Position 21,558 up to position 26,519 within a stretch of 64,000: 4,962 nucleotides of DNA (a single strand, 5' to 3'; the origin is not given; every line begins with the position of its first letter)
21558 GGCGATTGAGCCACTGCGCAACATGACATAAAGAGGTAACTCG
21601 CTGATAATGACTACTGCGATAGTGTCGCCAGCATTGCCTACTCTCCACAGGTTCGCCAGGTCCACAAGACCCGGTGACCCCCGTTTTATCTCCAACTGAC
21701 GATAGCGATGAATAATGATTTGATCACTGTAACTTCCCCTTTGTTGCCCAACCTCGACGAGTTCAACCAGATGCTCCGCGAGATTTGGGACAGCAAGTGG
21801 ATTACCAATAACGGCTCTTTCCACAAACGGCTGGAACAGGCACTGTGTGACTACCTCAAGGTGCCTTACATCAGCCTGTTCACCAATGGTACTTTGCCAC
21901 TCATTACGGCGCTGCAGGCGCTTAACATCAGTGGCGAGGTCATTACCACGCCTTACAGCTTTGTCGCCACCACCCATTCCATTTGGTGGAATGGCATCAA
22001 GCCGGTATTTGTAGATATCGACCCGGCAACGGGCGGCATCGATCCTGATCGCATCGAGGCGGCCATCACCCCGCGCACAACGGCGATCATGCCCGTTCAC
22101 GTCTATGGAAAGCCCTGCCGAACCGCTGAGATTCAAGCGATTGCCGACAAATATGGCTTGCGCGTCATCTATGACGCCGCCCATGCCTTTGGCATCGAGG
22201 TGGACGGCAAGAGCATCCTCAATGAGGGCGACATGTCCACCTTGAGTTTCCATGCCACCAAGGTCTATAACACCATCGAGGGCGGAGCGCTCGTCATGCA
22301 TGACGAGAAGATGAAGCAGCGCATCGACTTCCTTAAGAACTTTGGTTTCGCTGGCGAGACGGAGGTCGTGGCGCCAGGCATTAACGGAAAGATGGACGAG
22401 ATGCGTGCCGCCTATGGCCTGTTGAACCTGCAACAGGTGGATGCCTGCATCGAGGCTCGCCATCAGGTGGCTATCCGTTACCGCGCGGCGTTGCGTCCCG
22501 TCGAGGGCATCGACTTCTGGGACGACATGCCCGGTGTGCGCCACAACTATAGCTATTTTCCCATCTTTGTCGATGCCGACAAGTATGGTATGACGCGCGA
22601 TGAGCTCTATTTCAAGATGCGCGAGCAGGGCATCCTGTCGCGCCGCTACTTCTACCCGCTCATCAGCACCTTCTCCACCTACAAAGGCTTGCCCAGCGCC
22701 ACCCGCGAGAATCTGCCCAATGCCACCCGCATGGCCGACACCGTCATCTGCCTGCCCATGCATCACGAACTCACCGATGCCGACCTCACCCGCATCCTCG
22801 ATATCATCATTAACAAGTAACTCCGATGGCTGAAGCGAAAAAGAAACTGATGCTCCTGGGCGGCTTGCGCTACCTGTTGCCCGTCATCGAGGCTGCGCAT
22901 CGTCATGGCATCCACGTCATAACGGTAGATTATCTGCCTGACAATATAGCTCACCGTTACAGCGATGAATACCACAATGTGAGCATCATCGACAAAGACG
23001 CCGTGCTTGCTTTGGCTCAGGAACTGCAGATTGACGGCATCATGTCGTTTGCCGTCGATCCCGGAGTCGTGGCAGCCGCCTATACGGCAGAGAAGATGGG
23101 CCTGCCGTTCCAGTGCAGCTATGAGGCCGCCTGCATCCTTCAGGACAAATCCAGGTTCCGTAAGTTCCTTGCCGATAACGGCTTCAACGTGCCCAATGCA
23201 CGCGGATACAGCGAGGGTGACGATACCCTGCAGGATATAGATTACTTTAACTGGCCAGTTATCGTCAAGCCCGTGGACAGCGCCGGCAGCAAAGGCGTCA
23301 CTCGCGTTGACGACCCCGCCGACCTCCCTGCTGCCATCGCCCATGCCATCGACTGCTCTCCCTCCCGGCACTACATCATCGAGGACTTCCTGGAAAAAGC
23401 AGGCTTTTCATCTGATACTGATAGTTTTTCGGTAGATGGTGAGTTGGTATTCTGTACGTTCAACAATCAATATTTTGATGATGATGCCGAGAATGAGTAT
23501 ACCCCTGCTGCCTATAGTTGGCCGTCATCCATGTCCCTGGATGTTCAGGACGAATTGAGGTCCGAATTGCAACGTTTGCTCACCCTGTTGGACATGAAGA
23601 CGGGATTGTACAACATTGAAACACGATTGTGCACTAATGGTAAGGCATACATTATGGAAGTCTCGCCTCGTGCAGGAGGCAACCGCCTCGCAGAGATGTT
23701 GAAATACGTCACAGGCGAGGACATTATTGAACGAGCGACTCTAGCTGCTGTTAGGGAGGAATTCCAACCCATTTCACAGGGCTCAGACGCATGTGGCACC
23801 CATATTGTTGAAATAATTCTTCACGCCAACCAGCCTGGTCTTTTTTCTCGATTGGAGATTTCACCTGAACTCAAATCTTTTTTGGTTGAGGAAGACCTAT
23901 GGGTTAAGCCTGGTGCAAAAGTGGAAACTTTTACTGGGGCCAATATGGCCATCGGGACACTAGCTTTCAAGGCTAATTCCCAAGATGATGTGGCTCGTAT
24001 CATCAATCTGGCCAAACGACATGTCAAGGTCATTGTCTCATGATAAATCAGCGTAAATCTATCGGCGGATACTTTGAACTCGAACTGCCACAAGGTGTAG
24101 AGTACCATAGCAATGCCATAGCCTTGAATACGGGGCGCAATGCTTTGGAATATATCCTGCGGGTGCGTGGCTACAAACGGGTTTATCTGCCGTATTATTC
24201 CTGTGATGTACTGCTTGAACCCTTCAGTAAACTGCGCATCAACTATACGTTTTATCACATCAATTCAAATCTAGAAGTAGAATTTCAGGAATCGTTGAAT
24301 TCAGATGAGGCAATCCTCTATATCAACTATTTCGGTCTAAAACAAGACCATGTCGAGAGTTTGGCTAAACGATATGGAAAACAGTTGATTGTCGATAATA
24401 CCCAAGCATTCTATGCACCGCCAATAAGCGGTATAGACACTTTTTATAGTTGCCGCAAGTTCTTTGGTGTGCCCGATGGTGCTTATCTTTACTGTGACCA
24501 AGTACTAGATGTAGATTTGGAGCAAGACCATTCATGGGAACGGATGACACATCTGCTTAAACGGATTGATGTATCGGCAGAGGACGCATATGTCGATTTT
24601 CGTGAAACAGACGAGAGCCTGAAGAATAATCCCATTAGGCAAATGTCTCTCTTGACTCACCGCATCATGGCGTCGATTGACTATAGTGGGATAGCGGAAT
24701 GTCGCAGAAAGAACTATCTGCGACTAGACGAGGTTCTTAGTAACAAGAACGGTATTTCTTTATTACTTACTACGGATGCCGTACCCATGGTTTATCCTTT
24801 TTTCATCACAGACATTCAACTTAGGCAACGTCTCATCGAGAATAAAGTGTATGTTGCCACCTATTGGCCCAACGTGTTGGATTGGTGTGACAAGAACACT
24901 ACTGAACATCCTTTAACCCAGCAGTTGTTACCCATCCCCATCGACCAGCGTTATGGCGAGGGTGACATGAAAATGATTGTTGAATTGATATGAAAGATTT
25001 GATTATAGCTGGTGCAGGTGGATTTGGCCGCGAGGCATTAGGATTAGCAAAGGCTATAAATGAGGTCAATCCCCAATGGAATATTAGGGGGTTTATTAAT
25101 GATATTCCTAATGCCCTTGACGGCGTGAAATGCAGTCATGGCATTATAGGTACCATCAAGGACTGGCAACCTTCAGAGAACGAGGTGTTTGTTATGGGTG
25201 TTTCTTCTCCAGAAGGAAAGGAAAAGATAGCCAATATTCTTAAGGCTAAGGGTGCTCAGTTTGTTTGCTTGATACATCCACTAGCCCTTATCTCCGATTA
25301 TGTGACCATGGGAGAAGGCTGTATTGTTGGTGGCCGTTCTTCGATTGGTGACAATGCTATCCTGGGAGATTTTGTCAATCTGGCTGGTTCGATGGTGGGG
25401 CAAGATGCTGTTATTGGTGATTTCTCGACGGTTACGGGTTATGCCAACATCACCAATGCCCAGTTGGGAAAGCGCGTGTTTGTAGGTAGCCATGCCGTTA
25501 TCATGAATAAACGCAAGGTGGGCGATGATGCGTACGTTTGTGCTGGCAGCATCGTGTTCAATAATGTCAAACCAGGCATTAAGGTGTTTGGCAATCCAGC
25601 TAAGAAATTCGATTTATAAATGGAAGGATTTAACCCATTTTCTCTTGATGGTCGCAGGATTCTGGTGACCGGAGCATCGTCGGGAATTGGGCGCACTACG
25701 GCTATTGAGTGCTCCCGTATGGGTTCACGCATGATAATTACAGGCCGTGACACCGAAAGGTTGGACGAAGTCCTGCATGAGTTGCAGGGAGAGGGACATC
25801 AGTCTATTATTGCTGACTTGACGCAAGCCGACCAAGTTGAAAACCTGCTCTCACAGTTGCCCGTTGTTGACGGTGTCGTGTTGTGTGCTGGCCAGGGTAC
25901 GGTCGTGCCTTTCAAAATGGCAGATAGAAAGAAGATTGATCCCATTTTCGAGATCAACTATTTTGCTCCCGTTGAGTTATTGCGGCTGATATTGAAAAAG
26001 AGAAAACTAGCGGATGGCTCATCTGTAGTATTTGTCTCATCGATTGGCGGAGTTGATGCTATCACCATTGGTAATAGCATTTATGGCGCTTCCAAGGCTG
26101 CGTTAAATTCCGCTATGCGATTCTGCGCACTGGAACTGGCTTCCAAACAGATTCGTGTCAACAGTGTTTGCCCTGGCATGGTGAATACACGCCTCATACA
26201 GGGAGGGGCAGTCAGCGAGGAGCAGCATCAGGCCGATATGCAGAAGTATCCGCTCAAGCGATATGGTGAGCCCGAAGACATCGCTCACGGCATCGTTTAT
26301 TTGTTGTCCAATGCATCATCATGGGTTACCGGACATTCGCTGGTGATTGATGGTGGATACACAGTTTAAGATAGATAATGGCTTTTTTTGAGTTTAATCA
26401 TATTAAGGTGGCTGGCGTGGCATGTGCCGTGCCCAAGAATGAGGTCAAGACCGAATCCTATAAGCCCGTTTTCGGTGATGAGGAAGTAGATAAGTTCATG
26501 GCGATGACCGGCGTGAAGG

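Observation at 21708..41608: Candidate new system: dissociated ATP-grasp/NRPS/FAS assembly line for a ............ surface glycan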

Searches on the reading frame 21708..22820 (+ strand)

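Call 3: search_protein_families(library=pfam, proteins=[window:21708-22820:+], max_evalue=0.01)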
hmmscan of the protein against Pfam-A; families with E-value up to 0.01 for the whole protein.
window:21708-22820:+ (370 aa): 3 families
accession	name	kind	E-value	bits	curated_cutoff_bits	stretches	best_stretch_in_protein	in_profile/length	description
PF01041.23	DegT_DnrJ_EryC1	-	1.3e-97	327.7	19.8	1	18-367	6-359/360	DegT/DnrJ/EryC1/StrS aminotransferase family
PF01212.27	Beta_elim_lyase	-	5.1e-06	26.5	27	1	40-263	35-266/288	Beta-eliminating lyase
PF00155.27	Aminotran_1_2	-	0.00014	21.6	19.7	1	38-161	43-190/361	Aminotransferase class I and II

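Call 10: search_protein_families(library=ncbifam, proteins=[window:21708-22820:+], max_evalue=0.001)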
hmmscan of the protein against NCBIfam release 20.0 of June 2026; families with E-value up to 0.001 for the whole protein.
window:21708-22820:+ (370 aa): 8 families
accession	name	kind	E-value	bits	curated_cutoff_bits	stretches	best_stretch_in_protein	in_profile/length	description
TIGR04427.1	PLP_DesI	equivalog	2.2e-88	297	650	1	7-367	22-379/390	dTDP-4-dehydro-6-deoxyglucose aminotransferase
TIGR03588.1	PseC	equivalog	5.8e-65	219.7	423.5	1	23-368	17-377/380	UDP-4-amino-4,6-dideoxy-N-acetyl-beta-L-altrosamine transaminase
TIGR04181.1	NHT_00031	hypoth_equivalog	1.5e-54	185.2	420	1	18-350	11-357/359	LegC family aminotransferase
NF008687.0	PRK11706.1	equivalog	7.2e-51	173.1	375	1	21-368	15-371/375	dTDP-4-amino-4,6-dideoxygalactose transaminase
NF008658.2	PRK11658.1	equivalog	7.2e-50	169.7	631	1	22-367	19-373/379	UDP-4-amino-4-deoxy-L-arabinose aminotransferase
TIGR02379.1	ECA_wecE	subfamily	4e-42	144.3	434.85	1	21-369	15-373/376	dTDP-4-amino-4,6-dideoxy-D-glucose transaminase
NF011936.0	PRK15407.1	equivalog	6.1e-38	130.6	423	2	19-213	49-251/440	lipopolysaccharide biosynthesis protein RfbH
NF000586.1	PRK00011.1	subfamily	1.2e-05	24.3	335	1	96-207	128-241/404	serine hydroxymethyltransferase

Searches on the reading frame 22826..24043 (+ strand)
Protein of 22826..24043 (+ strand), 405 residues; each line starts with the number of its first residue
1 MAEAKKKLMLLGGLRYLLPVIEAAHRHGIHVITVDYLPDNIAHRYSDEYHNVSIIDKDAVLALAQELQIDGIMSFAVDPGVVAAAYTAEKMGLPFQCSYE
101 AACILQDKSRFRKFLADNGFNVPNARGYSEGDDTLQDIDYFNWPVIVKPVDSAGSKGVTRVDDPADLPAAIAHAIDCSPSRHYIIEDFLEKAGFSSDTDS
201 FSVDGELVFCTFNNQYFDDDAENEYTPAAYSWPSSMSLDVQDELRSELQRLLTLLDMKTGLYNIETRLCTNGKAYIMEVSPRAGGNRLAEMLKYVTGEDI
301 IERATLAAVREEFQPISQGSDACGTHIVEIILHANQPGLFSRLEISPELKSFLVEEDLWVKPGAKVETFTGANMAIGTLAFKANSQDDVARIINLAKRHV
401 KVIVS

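Call 3: search_protein_families(library=pfam, proteins=[window:22826-24043:+], max_evalue=0.01)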
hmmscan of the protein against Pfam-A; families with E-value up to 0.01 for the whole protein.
window:22826-24043:+ (405 aa): 8 families
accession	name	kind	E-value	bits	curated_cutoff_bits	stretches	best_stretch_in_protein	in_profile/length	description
PF13535.11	ATP-grasp_4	-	1.5e-12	47.8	27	1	142-285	2-155/160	ATP-grasp domain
PF02655.19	ATP-grasp_3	-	1.5e-08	35.3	23.2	1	106-285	2-159/160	ATP-grasp domain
PF18130.6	ATPgrasp_N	-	2.8e-06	28.2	27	1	22-95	2-81/81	ATP-grasp N-terminal domain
PF07478.18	Dala_Dala_lig_C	-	4.5e-06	26.8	24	1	138-284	32-177/204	D-ala D-ala ligase C-terminus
PF02222.28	ATP-grasp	-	2.2e-05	24.6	27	1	114-283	2-163/179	ATP-grasp domain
PF02786.22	CPSase_L_D2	-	3.7e-05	23.8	19.8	1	107-191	1-91/211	Carbamoyl-phosphate synthase L chain, ATP binding domain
PF18603.7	LAL_C2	-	0.0042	17.8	29.4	0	333-404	4-77/78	L-amino acid ligase C-terminal domain 2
PF08443.16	RimK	-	0.0047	17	21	1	106-208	2-100/188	RimK-like ATP-grasp domain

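Call 10: search_protein_families(library=ncbifam, proteins=[window:22826-24043:+], max_evalue=0.001)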
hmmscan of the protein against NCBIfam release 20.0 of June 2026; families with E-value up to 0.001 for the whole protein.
window:22826-24043:+ (405 aa): 45 families (the best 25 are shown)
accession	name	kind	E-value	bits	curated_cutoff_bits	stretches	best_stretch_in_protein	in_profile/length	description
NF002563.0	PRK02186.1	subfamily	7.5e-20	70.8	625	1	62-302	63-296/890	argininosuccinate lyase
NF006766.0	PRK09288.1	equivalog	5.9e-15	54.9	339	1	3-283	10-285/396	formate-dependent phosphoribosylglycinamide formyltransferase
NF005543.0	PRK07206.1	subfamily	8.9e-15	54.2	302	1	39-389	39-397/416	hypothetical protein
TIGR01142.1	purT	equivalog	2e-12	46.7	502.15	1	8-286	2-275/380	phosphoribosylglycinamide formyltransferase 2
NF003671.0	PRK05294.1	equivalog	3.9e-11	41.3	599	1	25-317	582-870/1058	carbamoyl-phosphate synthase large subunit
TIGR01369.1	CPSaseII_lrg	equivalog_domain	4.3e-10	37.9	1027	1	23-318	583-874/1052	carbamoyl-phosphate synthase (glutamine-hydrolyzing) large subunit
NF002378.0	PRK01372.1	subfamily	6.4e-10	38.2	243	1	89-280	81-268/305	D-alanine--D-alanine ligase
TIGR01205.1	D_ala_D_alaTIGR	subfamily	1.3e-09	37.5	245.65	1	91-284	89-288/318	D-alanine--D-alanine ligase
TIGR01161.1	purK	equivalog_domain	2.4e-09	37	318.4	1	20-283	14-266/362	5-(carboxyamino)imidazole ribonucleotide synthase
NF009406.0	PRK12767.1-5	equivalog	1.3e-08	34.3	271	1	58-287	61-275/327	carbamoyl phosphate synthase-like protein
NF000207.3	D_ala_D_ser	equivalog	3.9e-08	32.8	520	1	90-283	113-309/342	D-alanine--D-serine ligase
NF000032.1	D_ala_D_ser_VanL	exception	4.4e-08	32.7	750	1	128-284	159-314/349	D-alanine--D-serine ligase VanL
TIGR00768.1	rimK_fam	subfamily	6.1e-08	32.4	143.4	1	83-210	63-190/276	RimK family alpha-L-glutamate ligase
NF000091.3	D_ala_D_ser_VanG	exception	7.5e-08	31.6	495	1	92-190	119-219/344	D-alanine--D-serine ligase VanG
NF009402.0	PRK12767.1-1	equivalog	7.5e-08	31.5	218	1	104-285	112-278/329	carbamoyl phosphate synthase-like protein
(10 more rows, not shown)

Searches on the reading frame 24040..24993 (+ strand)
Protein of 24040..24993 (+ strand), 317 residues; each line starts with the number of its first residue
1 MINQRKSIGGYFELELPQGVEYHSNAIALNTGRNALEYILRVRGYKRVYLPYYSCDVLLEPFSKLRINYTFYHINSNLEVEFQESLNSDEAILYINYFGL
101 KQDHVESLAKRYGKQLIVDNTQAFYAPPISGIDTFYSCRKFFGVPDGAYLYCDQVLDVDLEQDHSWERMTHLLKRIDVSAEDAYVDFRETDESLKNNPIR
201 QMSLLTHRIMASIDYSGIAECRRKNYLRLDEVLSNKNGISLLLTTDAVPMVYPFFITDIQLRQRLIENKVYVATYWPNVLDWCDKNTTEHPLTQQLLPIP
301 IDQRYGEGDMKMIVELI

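Call 3: search_protein_families(library=pfam, proteins=[window:24040-24993:+], max_evalue=0.01)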
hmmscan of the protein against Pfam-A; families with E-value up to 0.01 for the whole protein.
window:24040-24993:+ (317 aa): 0 families

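Call 10: search_protein_families(library=ncbifam, proteins=[window:24040-24993:+], max_evalue=0.001)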
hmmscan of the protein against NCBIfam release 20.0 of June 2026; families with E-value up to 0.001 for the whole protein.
window:24040-24993:+ (317 aa): 0 families

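Call 57: search_solved_structures(query=window:24040-24993:+, max_evalue=1)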
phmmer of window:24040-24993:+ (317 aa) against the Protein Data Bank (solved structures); distinct sequences matched with E-value up to 1: 1.
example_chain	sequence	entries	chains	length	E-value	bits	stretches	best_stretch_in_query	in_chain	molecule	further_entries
6rz0_A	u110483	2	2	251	0.14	14.9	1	168-251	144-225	Hydroxyacylglutathione hydrolase GloB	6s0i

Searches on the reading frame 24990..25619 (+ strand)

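Call 3: search_protein_families(library=pfam, proteins=[window:24990-25619:+], max_evalue=0.01)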
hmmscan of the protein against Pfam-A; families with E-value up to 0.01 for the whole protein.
window:24990-25619:+ (209 aa): 4 families
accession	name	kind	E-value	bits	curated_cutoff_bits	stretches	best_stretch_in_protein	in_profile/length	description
PF00132.30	Hexapep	-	6.2e-15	54.6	27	2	117-150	2-36/36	Bacterial transferase hexapeptide (six repeats)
PF25084.1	LbH_EIF2B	-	6.6e-08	32.9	54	1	103-194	8-98/105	EIF2B subunit epsilon LbH domain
PF17836.7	PglD_N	-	2.9e-06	28.2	23.4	1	3-82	1-76/78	PglD N-terminal domain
PF14602.12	Hexapep_2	-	0.0028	17.8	27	0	160-189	5-32/34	Hexapeptide repeat of succinyl-transferase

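Call 10: search_protein_families(library=ncbifam, proteins=[window:24990-25619:+], max_evalue=0.001)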
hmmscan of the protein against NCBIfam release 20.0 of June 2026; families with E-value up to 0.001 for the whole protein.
window:24990-25619:+ (209 aa): 38 families (the best 25 are shown)
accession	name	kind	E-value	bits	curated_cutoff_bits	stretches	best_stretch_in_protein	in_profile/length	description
TIGR03570.1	NeuD_NnaD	subfamily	2.9e-39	134.8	160.8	1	3-205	1-202/202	NeuD/PglB/VioB family sugar acetyltransferase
NF002060.0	PRK00892.1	subfamily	1.7e-14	53.7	207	2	78-171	86-182/345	UDP-3-O-(3-hydroxymyristoyl)glucosamine N-acyltransferase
TIGR01853.1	lipid_A_lpxD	equivalog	2.7e-11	43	242.5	1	78-171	79-173/325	UDP-3-O-(3-hydroxymyristoyl)glucosamine N-acyltransferase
TIGR03532.1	DapD_Ac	equivalog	3.1e-09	36.8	231.75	1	99-206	93-210/231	2,3,4,5-tetrahydropyridine-2,6-dicarboxylate N-acetyltransferase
TIGR01173.1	glmU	equivalog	3.3e-09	36.1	366.85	1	156-197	391-432/452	bifunctional UDP-N-acetylglucosamine diphosphorylase/glucosamine-1-phosphate N-acetyltransferase GlmU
NF000490.1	chloram_CatB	equivalog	3.2e-08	33.2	350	1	147-207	101-161/210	type B chloramphenicol O-acetyltransferase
NF010933.0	PRK14353.1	equivalog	3.4e-08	32.5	505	1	156-196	380-420/453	bifunctional UDP-N-acetylglucosamine diphosphorylase/glucosamine-1-phosphate N-acetyltransferase GlmU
TIGR01172.1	cysE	equivalog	4.3e-08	33.4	210.65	1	92-205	61-162/162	serine O-acetyltransferase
NF050158.1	CarbAnhydGPos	equivalog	5.4e-08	32.7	250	1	141-205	72-138/172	gamma carbonic anhydrase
NF003657.0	PRK05289.1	equivalog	6.4e-08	32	226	0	94-149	11-67/264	acyl-ACP--UDP-N-acetylglucosamine O-acyltransferase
NF010936.0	PRK14356.1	equivalog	8.8e-08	31.5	666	1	156-195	398-437/456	bifunctional UDP-N-acetylglucosamine diphosphorylase/glucosamine-1-phosphate N-acetyltransferase GlmU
TIGR03308.1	phn_thr-fam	hypoth_equivalog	1.2e-07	31.7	201.65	1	156-206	108-158/204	phosphonate metabolim protein, transferase hexapeptide repeat family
NF007499.0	PRK10092.1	equivalog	1.5e-07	31.4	314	1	157-205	130-178/183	maltose O-acetyltransferase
NF058585.1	HptprglPActTf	PfamEq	2.4e-07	30.5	300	1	135-205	79-155/172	heptaprenylglyceryl phosphate O-acetyltransferase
NF010934.1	PRK14354.1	equivalog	3.8e-07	29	450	1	95-194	328-428/447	bifunctional UDP-N-acetylglucosamine diphosphorylase/glucosamine-1-phosphate N-acetyltransferase GlmU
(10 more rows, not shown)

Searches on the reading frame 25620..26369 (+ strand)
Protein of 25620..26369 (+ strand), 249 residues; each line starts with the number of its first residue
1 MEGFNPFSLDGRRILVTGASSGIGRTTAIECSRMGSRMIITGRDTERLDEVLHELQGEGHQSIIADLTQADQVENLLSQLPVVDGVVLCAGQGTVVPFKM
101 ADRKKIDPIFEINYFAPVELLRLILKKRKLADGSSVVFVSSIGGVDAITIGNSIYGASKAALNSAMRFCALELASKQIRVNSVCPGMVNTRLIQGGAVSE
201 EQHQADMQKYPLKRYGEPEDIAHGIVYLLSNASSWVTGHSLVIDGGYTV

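Call 3: search_protein_families(library=pfam, proteins=[window:25620-26369:+], max_evalue=0.01)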
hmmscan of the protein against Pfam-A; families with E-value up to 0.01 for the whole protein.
window:25620-26369:+ (249 aa): 6 families
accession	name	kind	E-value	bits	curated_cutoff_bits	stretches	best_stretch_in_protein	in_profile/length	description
PF13561.12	adh_short_C2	-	4.8e-49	167.5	27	1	18-248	1-236/236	Enoyl-(Acyl carrier protein) reductase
PF00106.31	adh_short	-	3.5e-39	134.7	26.6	1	14-193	3-187/195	short chain dehydrogenase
PF08659.16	KR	-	2e-08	34.8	22.6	1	14-166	3-160/180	KR domain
PF01370.27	Epimerase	-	3.1e-07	30.5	20.9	1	14-165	1-152/240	NAD dependent epimerase/dehydratase family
PF23441.1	SDR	-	0.00015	21.7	27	1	73-246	80-254/258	SDR-like rossmann domain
PF03435.24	Sacchrp_dh_NADP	-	0.005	17.6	25.1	1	14-80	1-69/129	Saccharopine dehydrogenase NADP binding domain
